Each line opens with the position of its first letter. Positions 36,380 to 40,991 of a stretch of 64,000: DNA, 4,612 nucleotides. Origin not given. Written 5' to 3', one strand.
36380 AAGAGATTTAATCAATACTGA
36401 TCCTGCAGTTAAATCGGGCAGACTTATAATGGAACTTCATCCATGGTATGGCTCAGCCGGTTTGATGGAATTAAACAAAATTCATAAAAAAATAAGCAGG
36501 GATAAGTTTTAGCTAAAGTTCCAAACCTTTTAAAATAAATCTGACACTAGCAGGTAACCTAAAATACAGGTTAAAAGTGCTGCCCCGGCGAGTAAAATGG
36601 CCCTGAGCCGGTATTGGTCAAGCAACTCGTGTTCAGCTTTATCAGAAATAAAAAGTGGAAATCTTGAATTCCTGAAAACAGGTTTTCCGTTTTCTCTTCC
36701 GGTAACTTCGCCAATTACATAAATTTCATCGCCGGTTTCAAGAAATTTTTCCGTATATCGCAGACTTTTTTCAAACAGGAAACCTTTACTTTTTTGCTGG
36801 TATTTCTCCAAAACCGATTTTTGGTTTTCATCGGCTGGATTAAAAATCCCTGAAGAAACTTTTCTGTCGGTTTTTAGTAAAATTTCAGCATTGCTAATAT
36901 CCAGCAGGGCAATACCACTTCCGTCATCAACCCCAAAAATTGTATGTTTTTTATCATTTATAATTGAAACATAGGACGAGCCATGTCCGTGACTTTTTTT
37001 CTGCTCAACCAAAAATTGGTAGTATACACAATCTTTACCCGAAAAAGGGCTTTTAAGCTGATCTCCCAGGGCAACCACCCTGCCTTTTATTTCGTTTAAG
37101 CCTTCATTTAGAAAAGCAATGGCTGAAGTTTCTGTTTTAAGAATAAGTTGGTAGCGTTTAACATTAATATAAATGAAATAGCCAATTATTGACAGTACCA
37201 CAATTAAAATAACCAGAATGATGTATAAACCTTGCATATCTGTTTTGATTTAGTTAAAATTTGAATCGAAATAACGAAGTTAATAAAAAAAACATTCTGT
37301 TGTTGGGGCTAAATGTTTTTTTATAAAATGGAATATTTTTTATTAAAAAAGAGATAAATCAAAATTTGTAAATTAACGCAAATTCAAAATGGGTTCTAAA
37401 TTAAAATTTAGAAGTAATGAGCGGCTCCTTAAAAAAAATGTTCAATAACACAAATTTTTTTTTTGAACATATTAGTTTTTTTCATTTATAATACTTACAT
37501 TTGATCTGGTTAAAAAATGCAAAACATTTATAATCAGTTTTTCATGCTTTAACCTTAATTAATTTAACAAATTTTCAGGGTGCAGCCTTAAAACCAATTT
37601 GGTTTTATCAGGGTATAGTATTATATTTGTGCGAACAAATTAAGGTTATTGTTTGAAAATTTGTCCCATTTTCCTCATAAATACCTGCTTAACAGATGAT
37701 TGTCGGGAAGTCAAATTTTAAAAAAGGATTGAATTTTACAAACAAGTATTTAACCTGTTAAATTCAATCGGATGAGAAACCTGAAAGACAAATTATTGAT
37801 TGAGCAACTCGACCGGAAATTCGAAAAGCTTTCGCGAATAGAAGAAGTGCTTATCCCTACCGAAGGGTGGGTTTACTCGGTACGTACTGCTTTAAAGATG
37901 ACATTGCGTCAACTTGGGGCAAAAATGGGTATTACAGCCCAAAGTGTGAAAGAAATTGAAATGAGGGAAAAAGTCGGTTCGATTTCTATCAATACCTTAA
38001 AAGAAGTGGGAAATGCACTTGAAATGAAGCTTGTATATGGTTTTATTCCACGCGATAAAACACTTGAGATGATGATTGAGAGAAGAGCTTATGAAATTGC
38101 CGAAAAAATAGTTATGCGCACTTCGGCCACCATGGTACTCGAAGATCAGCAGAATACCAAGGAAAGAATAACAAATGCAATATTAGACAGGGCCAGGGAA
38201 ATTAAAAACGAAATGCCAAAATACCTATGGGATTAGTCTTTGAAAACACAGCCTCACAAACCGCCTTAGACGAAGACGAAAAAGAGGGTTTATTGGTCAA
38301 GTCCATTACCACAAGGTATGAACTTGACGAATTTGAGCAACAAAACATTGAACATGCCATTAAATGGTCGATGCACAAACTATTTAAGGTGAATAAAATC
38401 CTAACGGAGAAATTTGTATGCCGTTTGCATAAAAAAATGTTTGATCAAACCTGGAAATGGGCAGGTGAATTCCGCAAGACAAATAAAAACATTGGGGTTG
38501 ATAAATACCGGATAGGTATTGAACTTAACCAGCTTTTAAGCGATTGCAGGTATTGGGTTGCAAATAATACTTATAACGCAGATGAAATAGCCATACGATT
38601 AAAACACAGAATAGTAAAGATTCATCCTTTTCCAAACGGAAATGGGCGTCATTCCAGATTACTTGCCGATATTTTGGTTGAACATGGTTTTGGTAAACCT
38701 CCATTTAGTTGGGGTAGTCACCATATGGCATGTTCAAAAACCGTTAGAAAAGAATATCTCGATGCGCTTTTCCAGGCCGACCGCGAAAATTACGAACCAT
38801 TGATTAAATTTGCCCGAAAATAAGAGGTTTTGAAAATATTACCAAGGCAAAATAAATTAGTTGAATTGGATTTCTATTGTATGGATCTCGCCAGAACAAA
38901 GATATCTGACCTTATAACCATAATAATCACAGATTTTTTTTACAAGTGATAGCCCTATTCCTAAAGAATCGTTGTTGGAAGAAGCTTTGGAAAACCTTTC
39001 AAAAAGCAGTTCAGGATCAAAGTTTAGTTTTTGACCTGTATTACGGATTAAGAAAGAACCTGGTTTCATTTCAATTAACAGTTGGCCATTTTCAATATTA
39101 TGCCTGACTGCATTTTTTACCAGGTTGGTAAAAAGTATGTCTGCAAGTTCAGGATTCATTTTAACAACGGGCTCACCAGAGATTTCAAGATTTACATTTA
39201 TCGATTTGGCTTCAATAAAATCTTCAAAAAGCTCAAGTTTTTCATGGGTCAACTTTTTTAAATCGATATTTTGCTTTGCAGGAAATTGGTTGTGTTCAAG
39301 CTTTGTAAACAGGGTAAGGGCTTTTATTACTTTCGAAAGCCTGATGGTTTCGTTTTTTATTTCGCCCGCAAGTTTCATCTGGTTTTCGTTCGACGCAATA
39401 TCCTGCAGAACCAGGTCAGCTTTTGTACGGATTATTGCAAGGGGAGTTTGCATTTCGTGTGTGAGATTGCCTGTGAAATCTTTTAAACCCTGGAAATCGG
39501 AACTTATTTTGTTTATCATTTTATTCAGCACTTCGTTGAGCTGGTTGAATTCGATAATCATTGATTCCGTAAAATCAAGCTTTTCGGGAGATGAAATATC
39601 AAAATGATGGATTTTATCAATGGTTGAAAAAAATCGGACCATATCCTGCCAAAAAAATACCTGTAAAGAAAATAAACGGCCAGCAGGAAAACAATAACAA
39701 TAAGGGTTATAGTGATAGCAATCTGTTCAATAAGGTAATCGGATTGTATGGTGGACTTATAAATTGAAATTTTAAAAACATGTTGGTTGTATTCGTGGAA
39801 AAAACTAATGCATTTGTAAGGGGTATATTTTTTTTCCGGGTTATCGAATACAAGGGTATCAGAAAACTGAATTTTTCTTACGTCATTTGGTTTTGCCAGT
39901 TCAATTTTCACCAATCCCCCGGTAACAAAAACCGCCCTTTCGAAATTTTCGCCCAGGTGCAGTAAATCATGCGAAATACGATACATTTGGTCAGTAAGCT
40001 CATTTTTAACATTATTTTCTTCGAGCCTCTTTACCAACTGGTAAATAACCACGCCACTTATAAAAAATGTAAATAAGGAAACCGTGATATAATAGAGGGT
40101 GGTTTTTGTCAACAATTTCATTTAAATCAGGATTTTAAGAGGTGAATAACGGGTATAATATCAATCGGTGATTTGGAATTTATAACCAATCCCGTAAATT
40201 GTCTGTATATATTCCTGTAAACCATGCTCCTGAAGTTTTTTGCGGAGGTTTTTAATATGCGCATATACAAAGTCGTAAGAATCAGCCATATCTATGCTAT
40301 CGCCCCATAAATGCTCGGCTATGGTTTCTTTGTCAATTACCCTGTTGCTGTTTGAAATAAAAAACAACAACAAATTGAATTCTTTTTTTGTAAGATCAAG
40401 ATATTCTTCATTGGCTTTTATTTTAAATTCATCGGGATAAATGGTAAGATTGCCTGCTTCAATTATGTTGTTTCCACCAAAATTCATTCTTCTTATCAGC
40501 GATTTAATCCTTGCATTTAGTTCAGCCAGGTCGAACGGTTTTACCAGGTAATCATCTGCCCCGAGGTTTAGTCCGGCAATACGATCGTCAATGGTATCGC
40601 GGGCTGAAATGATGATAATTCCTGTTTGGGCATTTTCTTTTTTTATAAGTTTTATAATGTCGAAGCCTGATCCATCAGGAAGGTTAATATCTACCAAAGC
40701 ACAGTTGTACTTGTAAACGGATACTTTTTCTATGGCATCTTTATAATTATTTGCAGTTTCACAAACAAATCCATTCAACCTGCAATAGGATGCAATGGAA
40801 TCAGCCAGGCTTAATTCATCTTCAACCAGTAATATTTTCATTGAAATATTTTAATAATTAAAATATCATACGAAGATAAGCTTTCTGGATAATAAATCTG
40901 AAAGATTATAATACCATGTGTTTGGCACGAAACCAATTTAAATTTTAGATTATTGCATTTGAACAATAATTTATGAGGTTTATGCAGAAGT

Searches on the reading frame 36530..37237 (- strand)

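Call 58: search_protein_families(library=pfam, proteins=[window:36530-37237:-], max_evalue=0.0001)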
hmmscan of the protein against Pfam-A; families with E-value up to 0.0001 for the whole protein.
window:36530-37237:- (235 aa): 1 family
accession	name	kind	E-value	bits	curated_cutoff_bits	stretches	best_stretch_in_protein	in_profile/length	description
PF12483.13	GIDE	-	1.4e-10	41.3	23.6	1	152-227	81-156/160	E3 Ubiquitin ligase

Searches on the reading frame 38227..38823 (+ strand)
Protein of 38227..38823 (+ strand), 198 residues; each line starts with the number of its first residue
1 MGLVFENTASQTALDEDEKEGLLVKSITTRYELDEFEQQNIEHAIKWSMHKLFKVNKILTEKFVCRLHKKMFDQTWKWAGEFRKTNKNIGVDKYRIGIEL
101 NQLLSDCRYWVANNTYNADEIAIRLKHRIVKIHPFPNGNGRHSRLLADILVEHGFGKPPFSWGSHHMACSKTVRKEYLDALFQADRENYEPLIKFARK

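Call 58: search_protein_families(library=pfam, proteins=[window:38227-38823:+], max_evalue=0.0001)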
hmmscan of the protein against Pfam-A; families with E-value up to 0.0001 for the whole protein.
window:38227-38823:+ (198 aa): 1 family
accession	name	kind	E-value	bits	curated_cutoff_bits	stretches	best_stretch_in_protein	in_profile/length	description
PF02661.23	Fic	-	1.2e-11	45.8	24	1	59-150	2-92/93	Fic/DOC family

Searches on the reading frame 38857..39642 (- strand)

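Call 58: search_protein_families(library=pfam, proteins=[window:38857-39642:-], max_evalue=0.0001)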
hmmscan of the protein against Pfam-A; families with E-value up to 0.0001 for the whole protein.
window:38857-39642:- (261 aa): 2 families
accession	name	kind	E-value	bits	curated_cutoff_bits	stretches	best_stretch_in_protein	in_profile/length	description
PF00512.31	HisKA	-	9.9e-11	42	26.9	1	54-117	3-65/66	His Kinase A (phospho-acceptor) domain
PF02518.31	HATPase_c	-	3.8e-08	34.2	26.4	1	169-247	8-93/111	Histidine kinase-, DNA gyrase B-, and HSP90-like ATPase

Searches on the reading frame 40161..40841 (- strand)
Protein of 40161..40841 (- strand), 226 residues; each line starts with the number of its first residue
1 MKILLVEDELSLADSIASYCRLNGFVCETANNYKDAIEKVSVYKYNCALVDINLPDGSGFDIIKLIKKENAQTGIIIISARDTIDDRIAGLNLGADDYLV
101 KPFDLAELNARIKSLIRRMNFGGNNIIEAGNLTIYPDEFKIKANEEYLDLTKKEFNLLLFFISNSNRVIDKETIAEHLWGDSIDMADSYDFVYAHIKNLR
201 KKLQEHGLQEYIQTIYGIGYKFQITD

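Call 61: search_protein_families(library=pfam, proteins=[window:40161-40841:-], max_evalue=0.0001)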
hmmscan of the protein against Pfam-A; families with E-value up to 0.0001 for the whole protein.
window:40161-40841:- (226 aa): 2 families
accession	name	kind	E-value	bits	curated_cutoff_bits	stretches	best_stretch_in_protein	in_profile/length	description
PF00072.30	Response_reg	-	2.5e-26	92.4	30.2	1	3-113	1-111/111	Response regulator receiver domain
PF00486.34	Trans_reg_C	-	1e-20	74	26.2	1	148-222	4-77/77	Transcriptional regulatory protein, C terminal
